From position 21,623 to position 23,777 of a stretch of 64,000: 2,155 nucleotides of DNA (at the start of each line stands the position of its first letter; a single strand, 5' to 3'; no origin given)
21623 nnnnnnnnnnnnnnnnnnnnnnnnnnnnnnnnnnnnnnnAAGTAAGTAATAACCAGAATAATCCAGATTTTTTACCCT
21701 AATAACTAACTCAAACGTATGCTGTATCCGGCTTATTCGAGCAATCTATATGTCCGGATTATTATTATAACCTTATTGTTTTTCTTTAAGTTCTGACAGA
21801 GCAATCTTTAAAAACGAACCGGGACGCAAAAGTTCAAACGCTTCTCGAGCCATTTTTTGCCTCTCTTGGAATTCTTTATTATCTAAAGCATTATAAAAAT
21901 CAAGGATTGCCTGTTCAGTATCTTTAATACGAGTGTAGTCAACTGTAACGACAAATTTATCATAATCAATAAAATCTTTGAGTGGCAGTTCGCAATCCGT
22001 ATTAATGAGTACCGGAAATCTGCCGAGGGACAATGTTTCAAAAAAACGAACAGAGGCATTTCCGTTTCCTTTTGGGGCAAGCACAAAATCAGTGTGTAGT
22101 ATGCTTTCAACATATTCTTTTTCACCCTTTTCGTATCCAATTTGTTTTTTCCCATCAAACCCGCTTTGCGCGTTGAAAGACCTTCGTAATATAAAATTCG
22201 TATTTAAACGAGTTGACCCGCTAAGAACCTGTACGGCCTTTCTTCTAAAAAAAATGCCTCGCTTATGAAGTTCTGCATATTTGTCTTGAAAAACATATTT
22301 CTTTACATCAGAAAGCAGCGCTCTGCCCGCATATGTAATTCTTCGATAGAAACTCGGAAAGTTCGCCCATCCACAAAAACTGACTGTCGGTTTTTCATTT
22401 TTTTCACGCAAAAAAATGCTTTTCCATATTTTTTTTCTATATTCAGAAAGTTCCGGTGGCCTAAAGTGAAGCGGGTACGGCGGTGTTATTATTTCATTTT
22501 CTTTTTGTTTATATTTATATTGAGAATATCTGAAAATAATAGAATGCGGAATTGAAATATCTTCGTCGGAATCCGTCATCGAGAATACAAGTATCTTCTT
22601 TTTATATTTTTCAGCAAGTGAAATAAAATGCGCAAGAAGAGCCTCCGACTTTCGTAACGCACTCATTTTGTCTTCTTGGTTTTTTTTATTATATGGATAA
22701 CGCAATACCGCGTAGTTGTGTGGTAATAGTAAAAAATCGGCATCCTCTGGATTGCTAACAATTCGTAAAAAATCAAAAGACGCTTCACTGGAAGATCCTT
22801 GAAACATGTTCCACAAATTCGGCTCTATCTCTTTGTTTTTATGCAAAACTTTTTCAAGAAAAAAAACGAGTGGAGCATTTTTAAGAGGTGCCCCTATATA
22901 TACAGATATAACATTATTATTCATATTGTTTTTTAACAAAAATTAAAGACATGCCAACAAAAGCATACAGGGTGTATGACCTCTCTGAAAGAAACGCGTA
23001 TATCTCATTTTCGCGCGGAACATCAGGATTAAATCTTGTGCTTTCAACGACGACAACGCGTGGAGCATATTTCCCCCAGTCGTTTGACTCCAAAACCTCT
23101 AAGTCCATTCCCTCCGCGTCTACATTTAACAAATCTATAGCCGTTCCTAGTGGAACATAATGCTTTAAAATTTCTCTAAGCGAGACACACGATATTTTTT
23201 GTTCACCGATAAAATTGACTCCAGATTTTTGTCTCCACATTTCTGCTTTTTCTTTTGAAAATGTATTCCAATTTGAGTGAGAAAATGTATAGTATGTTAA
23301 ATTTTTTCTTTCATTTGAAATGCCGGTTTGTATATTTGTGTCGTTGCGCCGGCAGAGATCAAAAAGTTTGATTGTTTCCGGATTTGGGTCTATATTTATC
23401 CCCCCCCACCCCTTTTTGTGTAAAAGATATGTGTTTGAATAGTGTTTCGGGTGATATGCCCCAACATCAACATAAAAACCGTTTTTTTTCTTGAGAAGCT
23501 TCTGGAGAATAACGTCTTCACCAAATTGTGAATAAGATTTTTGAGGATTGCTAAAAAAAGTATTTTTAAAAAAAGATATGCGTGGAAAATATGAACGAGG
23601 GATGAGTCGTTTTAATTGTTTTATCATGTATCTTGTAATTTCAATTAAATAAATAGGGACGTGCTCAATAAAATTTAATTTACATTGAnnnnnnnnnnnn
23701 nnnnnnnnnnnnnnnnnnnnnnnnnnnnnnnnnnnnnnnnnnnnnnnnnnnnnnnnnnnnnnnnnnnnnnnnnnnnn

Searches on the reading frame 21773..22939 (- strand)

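Call 40: search_protein_families(library=pfam, proteins=[window:21773-22939:-], max_evalue=0.000001)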
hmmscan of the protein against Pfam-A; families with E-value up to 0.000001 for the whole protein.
window:21773-22939:- (388 aa): 1 family
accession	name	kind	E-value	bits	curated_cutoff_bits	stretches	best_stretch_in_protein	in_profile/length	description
PF03016.20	Exostosin_GT47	-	4.1e-15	56.3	33.4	1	45-341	41-286/293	Exostosin GT47 domain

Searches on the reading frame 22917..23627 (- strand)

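Call 40: search_protein_families(library=pfam, proteins=[window:22917-23627:-], max_evalue=0.000001)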
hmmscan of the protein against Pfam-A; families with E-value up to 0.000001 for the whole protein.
window:22917-23627:- (236 aa): 1 family
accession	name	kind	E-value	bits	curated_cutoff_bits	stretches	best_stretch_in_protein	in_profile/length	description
PF05050.19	Methyltransf_21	-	1.1e-21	78.2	22.7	1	54-218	1-171/173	Methyltransferase FkbM domain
